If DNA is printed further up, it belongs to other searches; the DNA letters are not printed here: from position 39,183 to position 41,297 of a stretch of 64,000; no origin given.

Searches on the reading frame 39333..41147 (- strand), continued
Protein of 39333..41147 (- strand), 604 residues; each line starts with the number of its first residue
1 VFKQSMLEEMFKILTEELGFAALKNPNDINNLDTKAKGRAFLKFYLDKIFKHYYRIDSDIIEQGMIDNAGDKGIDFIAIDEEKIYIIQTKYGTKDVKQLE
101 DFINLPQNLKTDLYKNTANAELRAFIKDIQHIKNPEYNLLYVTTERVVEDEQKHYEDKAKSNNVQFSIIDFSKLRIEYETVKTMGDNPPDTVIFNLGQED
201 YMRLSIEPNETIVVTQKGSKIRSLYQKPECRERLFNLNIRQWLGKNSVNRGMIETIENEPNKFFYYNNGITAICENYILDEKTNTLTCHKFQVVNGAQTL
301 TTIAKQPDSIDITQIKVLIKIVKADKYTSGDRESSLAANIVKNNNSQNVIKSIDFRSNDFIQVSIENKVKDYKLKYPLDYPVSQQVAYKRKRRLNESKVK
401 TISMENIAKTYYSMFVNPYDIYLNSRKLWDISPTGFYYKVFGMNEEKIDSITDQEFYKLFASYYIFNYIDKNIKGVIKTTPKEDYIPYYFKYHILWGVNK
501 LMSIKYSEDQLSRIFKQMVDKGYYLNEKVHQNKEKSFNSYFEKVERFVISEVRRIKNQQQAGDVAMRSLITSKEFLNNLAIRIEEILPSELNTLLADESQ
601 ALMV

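Call 18: find_encoding_contigs(protein=P0128, flank=10000, max_places=8)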
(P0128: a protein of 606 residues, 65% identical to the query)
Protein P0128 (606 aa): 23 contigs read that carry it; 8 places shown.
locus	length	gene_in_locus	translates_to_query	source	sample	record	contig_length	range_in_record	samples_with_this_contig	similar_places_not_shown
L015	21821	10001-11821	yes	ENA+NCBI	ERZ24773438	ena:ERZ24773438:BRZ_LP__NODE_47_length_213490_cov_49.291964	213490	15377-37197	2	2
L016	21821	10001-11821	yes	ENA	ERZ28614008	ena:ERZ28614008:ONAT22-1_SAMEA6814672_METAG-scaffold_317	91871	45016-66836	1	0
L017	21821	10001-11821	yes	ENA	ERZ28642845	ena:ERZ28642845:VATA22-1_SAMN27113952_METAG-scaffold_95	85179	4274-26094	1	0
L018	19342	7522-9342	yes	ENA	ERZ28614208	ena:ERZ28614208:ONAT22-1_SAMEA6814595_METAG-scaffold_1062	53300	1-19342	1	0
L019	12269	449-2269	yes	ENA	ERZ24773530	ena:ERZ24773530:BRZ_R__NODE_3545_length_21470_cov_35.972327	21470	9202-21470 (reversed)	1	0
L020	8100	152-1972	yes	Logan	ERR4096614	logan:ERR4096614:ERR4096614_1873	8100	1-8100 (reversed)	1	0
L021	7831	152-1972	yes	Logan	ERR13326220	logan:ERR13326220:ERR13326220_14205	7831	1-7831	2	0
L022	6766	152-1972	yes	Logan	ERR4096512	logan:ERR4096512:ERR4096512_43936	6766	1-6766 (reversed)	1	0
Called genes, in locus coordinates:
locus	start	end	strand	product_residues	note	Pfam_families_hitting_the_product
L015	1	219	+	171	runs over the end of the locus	-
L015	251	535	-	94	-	-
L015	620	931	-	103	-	-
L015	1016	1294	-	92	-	-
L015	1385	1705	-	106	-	-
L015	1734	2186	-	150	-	PF06252:GemA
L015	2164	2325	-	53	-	-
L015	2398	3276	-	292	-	PF13401:AAA_22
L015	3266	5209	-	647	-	PF09039:HTH_Tnp_Mu_2, PF02914:DDE_2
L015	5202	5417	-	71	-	-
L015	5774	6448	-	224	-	-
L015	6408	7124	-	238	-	PF05621:TniB, PF13401:AAA_22, PF00004:AAA (faint)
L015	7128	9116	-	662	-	PF09299:Mu-transpos_C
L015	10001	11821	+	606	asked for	PF10592:AIPR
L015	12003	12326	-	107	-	PF13560:HTH_31, PF12844:HTH_19, PF13443:HTH_26 (weak), PF01381:HTH_3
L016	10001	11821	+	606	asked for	PF10592:AIPR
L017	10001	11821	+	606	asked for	PF10592:AIPR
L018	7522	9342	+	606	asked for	PF10592:AIPR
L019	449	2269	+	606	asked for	PF10592:AIPR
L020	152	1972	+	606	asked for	PF10592:AIPR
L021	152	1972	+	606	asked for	PF10592:AIPR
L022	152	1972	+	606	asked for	PF10592:AIPR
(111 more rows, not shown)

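Call 38: search_solved_structures(query=window:39333-41147:-, max_evalue=1)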
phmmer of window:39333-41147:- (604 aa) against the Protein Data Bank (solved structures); distinct sequences matched with E-value up to 1: 0.
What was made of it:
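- Tried and rejected: The sequence search gave no hit (call 38).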

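Call 40: search_protein_families(library=ncbifam, proteins=[window:39333-41147:-], max_evalue=0.1)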
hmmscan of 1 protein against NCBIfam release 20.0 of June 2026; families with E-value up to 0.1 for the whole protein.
window:39333-41147:- (604 aa): 1 family
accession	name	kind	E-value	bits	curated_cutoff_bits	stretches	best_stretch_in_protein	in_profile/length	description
NF041935.1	MzaE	equivalog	5.5e-18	64.8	1050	1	217-367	228-383/593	MZA anti-phage system associated AIPR family protein MzaE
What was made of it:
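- On MzaE (MZA anti-phage system): 64.8 bits against a cut-off of 1050, a partial match only (call 40).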

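Call 53: predict_structure(alignment_id=A2)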
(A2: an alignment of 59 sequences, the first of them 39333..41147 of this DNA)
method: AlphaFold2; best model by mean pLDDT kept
length: 604 residues; sequences in the alignment: 59
mean_pLDDT: 87.8   pTM: 0.79
mean pLDDT of the five models: 87.8, 87.6, 86.7, 86.0, 85.9
residues with pLDDT >= 90: 367; 70-90: 182; 50-70: 40; < 50: 15
segments of 3 or more residues with pLDDT < 50: 328-333, 347-349, 599-604
pLDDT, mean of each block of 10 residues (from residue 1): 92 89 91 92 94 83 86 93 92 87 91 89 92 92 92 89 88 87 71 91 83 94 88 72 67 91 91 92 93 88 88 94 70 62 59 78 93 91 87 70 94 96 87 92 93 97 98 91 89 98 97 97 94 97 98 87 82 96 97 76 43
secondary structure, 60 per line:
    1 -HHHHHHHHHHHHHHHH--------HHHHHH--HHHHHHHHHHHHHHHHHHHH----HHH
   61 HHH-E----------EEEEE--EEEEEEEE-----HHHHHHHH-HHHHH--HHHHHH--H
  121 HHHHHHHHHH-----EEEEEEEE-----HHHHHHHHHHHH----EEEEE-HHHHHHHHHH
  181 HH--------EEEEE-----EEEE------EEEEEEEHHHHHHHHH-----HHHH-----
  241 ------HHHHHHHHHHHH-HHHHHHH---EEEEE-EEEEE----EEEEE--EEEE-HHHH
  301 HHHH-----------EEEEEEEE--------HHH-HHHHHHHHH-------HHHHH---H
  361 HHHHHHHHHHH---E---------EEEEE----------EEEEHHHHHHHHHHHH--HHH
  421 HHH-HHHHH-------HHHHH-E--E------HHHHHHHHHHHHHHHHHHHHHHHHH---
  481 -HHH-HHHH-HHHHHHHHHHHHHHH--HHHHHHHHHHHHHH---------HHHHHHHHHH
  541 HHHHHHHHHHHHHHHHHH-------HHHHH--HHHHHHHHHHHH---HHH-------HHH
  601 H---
elements in order: H2-17 H26-31 H34-53 H58-63 E76-80 E83-90 H96-103 H105-109 H112-117 H120-130 E136-143 H149-160 E165-169 H171-182 E191-195 E201-204 E211-217 H218-226 H232-235 H247-258 H260-266 E270-274 E276-280 E285-289 E292-295 H297-304 E316-323 H336-344 H352-356 H360-371 E385-389 E400-403 H404-415 H418-423 H425-429 H437-441 H453-477 H486-489 H491-505 H508-521 H531-558 H566-570 H573-584 H598-601

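Call 56: fold_search(model_id=the predicted structure, library=pdb)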
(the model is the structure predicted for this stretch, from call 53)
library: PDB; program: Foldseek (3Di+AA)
matches with E <= 10: 282; with E <= 0.001: 0
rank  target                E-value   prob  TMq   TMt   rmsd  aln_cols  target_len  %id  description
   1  2fok_A                8.2e-02  0.98  0.18  0.20   7.0       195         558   13  STRUCTURE OF RESTRICTION ENDONUCLEASE FOKI (released 1998-06-17)
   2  3age_B                1.6e-01  0.54  0.12  0.15  13.8       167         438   11  Crystal structure of Mglu in its L-glutamate binding form in the presence of 4.3M NaCl (released 2011-04-13)
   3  8ti9_B                1.7e-01  0.54  0.15  0.34   8.9       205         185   15  CryoEM structure of octamer assembly of Shedu nuclease domain from Bacillus cereus (released 2024-07-31)
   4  7amv_A                1.8e-01  0.06  0.06  0.04  25.2       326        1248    8  Atomic structure of the poxvirus transcription pre-initiation complex in the initially melted state (released 2021-10-06)
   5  6rid_A                1.8e-01  0.07  0.06  0.04  24.8       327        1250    9  Structure of Vaccinia Virus DNA-dependent RNA polymerase elongation complex (released 2019-12-18)
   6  3age_A                2.0e-01  0.35  0.10  0.13  15.6       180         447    8  Crystal structure of Mglu in its L-glutamate binding form in the presence of 4.3M NaCl (released 2011-04-13)
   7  6qnz_B                2.3e-01  0.96  0.19  0.20   6.0       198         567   14  Crystal structure of the site-specific DNA nickase N.BspD6I E418A Mutant (released 2020-03-04)
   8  3ih8_A                2.3e-01  0.51  0.12  0.16  14.6       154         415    9  Crystal Structure Analysis of Mglu in its native form (released 2010-01-19)
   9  3agd_A                2.7e-01  0.47  0.13  0.16  13.2       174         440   12  Crystal structure of Mglu in its native form in the presence of 4.3M NaCl (released 2011-04-13)
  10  8ti9_C                2.8e-01  0.60  0.17  0.40   8.0       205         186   12  CryoEM structure of octamer assembly of Shedu nuclease domain from Bacillus cereus (released 2024-07-31)
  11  5liq_A                4.3e-01  0.84  0.19  0.19   7.3       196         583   14  The structure of C160S,C508S,C578S mutant of Nt.BspD6I nicking endonuclease at 0.185 nm resolution . (released 2017-08-02)
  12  6ric_A                5.8e-01  0.06  0.06  0.03  24.2       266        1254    8  Structure of the core Vaccinia Virus DNA-dependent RNA polymerase complex (released 2019-12-18)
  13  5liz                  6.1e-01  0.82  0.13  0.13   6.4       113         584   10  The structure of Nt.BspD6I nicking endonuclease with all cysteines mutated by serine residues at 0.19 nm resolution . (released 2017-08-02)
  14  5lhc_B                6.1e-01  0.72  0.17  0.18   6.4       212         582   11  The structure of D456A mutant of Nt.BspD6I nicking endonuclease at 0.24 nm resolution . (released 2017-08-16)
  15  9ex9_A                6.1e-01  0.03  0.06  0.03  25.9       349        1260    9  Cryo EM map and model of the vaccinia minimal RNA polymerase (released 2025-04-16)
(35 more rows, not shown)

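Call 58: find_encoding_contigs(protein=P0123, flank=10000, max_places=3)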
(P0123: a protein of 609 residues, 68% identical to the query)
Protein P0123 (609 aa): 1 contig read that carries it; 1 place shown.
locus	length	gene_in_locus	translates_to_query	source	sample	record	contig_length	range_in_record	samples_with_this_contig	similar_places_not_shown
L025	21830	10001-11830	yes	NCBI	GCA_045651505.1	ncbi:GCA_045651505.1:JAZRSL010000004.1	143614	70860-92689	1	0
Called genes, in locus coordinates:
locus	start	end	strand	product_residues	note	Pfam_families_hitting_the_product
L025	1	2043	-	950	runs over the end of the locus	PF13155:Toprim_2 (faint)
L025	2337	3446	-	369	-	-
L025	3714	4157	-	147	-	-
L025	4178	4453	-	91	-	-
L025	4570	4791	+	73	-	PF13560:HTH_31, PF12844:HTH_19, PF13443:HTH_26 (weak), PF01381:HTH_3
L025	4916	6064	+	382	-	PF14253:AbiH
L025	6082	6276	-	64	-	-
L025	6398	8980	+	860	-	PF13086:AAA_11, PF13245:AAA_19 (weak), PF13604:AAA_30 (faint), PF01443:Viral_helicase1 (faint), PF09848:SLFN-g3_helicase (faint), PF13087:AAA_12, PF10881:DUF2726, PF18741:MTES_1575 (faint)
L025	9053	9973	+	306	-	PF14338:Mrr_N, PF04471:Mrr_cat, PF13156:Mrr_cat_2 (weak), PF22722:NA-iREase1 (weak)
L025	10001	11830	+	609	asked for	PF10592:AIPR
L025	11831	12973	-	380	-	PF13784:Fic_N, PF02661:Fic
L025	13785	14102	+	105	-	PF11969:DcpS_C, PF01230:HIT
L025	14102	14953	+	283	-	PF17284:Spermine_synt_N, PF01564:Spermine_synth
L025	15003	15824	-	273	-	PF05593:RHS_repeat (faint)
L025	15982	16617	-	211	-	PF00596:Aldolase_II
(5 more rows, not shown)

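Call 66: find_related_loci(query=window:39333-41132:-, collection=viral_contigs, flank=10000)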
Query window:39333-41132:- (599 aa) in viral_contigs; peptide patterns used: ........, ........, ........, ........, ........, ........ (x = any residue, [..] = any of these).
10 stretches matched a pattern; 1 encode a relative of the query (tblastn E <= 1e-3); 1 distinct loci.
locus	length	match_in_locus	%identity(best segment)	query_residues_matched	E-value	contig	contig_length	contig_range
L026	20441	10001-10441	35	219-350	5e-14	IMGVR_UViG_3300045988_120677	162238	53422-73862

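Call 68: find_related_loci(query=A3, collection=metagenome_contigs, flank=10000)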
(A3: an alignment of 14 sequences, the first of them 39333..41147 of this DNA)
Query A3 (604 aa) in metagenome_contigs; peptide patterns used: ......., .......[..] (x = any residue, [..] = any of these).
600 stretches matched a pattern (row limit reached: there are more); 174 encode a relative of the query (tblastn E <= 1e-3); the best 80 are kept; 80 distinct loci.
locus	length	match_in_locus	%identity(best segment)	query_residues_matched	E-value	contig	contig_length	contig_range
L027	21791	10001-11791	67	1-597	0e+0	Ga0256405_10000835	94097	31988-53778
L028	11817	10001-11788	65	1-597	0e+0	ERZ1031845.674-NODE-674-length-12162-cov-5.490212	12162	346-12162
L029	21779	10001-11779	65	1-595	0e+0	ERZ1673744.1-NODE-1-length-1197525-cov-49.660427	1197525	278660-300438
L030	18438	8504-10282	65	1-595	0e+0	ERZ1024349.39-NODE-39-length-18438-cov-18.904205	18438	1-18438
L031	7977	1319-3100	63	1-596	0e+0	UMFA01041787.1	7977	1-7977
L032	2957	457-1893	26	38-475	1e-29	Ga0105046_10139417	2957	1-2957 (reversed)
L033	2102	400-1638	27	50-441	7e-28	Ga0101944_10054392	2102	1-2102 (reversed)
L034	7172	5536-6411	33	37-357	5e-27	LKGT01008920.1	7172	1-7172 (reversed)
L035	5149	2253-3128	32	37-357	1e-26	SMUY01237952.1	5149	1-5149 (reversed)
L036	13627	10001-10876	31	37-357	5e-26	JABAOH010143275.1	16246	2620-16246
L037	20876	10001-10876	29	37-357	1e-25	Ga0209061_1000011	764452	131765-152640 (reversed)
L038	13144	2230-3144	30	37-371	2e-25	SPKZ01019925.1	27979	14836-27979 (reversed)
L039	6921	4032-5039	28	37-406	3e-25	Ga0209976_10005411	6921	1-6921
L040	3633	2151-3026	31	37-357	7e-25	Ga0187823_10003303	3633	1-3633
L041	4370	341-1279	30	37-378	7e-25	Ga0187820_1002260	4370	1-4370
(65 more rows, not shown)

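Call 79: search_dna_similar(query=window:39333-41147:-, collection=plasmids, mode=protein, max_rows=12)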
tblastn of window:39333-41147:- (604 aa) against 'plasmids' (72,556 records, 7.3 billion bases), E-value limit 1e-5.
Records with a match: 116; places in all: 116; records where one place covers at least 80% of the query: 0.
Best place of each record, by identity: <60% 116.
By first word of the organism name: Klebsiella 46; Burkholderia 9; Staphylococcus 7; Aeromonas 6; Enterococcus 4; Rhizobium 4; Providencia 3; Subdoligranulum 2; Salmonella 2; Pseudonocardia 2; and 25 more.
By predicted mobility (MOB-suite, as given by PLSDB): non-mobilizable 47; mobilizable 43; conjugative 26.
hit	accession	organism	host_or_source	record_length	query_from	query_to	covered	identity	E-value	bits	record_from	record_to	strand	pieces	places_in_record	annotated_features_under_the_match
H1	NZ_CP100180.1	Burkholderia glumae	cell culture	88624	60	433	62%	26.3%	2e-8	66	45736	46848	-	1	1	AIPR family protein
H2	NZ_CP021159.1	Burkholderia glumae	Oryza sativa,Cell culture,USA rice field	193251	60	433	62%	26.3%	2e-8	66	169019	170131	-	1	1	AIPR family protein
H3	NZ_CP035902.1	Burkholderia glumae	Oryza sativa,Rice panicles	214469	60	433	62%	26.3%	2e-8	66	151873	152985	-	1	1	AIPR family protein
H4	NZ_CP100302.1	Burkholderia glumae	cell culture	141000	60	433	62%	26.0%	1e-8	66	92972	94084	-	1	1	AIPR family protein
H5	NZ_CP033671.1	Burkholderia glumae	bacterial cell,diseased rice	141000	60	433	62%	26.0%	1e-8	66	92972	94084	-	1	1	AIPR family protein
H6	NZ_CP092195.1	Deinococcus sp. KNUC1210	Setaria viridis,cell ...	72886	65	482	69%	23.2%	2e-18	98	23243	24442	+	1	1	AIPR family protein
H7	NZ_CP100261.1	Burkholderia glumae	cell culture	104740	60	433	62%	24.6%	3e-8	65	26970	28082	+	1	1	AIPR family protein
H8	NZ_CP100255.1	Burkholderia glumae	cell culture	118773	60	433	62%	24.6%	3e-8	65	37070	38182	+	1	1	AIPR family protein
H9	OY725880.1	Subdoligranulum variabile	-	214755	65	418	59%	26.0%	1e-8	66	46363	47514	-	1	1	none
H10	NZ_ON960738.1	Enterococcus faecalis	-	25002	47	391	57%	26.5%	2e-15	88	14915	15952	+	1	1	AIPR family protein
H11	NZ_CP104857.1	Enterococcus faecalis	Homo sapiens,hydrothorax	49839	47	391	57%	26.5%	2e-15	88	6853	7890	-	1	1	AIPR family protein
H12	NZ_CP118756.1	Enterococcus faecalis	mixed culture,sewage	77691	47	391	57%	26.5%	2e-15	88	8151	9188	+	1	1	AIPR family protein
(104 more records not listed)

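Call 80: search_dna_similar(query=window:39333-41147:-, collection=phages, mode=protein, max_rows=8)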
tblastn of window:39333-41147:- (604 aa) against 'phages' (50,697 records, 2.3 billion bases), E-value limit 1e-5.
Records with a match: 20; places in all: 20; records where one place covers at least 80% of the query: 0.
Best place of each record, by identity: <60% 20.
By first word of the organism name: Klebsiella 9; Bacteriophage 6; Salmonella 3; Aggregatibacter 2.
By host as written in the record: - 6; Aggregatibacter actinomycetemcomitans D11S-1 2; Salmonella enterica subsp. enterica serovar Enteritidis str. LK5 2; Klebsiella pneumoniae ST437-OXA245 2; Klebsiella pneumoniae ST512-KPC3 2; Salmonella enterica subsp. enterica serovar Enteritidis 1; Klebsiella pneumoniae ST11-VIM1 1; Klebsiella pneumoniae ST11-OXA245 1; and 3 more.
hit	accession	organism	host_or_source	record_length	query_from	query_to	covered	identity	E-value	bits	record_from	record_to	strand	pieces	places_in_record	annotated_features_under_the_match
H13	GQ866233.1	Aggregatibacter phage S1249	Aggregatibacter actinomycetemcomitans ...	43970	35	376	57%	25.5%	4e-14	82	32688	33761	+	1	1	hypothetical protein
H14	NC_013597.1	Aggregatibacter phage S1249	Aggregatibacter actinomycetemcomitans ...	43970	35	376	57%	25.5%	4e-14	82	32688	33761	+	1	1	Abi alpha-like abortive infection mechanism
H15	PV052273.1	Salmonella phage SE479_1PHIH2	Salmonella enterica subsp. enterica ...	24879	62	376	52%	24.9%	2e-12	77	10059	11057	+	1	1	hypothetical protein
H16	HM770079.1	Salmonella phage RE2010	Salmonella enterica subsp. enterica ...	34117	62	376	52%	24.9%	2e-12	77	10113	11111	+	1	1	abortive infection protein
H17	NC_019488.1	Salmonella phage RE2010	Salmonella enterica subsp. enterica ...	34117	62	376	52%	24.9%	2e-12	77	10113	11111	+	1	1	AIPR family protein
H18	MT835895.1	Bacteriophage sp.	human fecal samples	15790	233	474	40%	29.3%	9e-11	71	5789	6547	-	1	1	record has no annotation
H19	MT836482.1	Bacteriophage sp.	human fecal samples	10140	233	552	53%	21.5%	6e-9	66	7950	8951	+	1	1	record has no annotation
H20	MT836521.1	Bacteriophage sp.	human fecal samples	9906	234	474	40%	28.1%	2e-10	70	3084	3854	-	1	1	record has no annotation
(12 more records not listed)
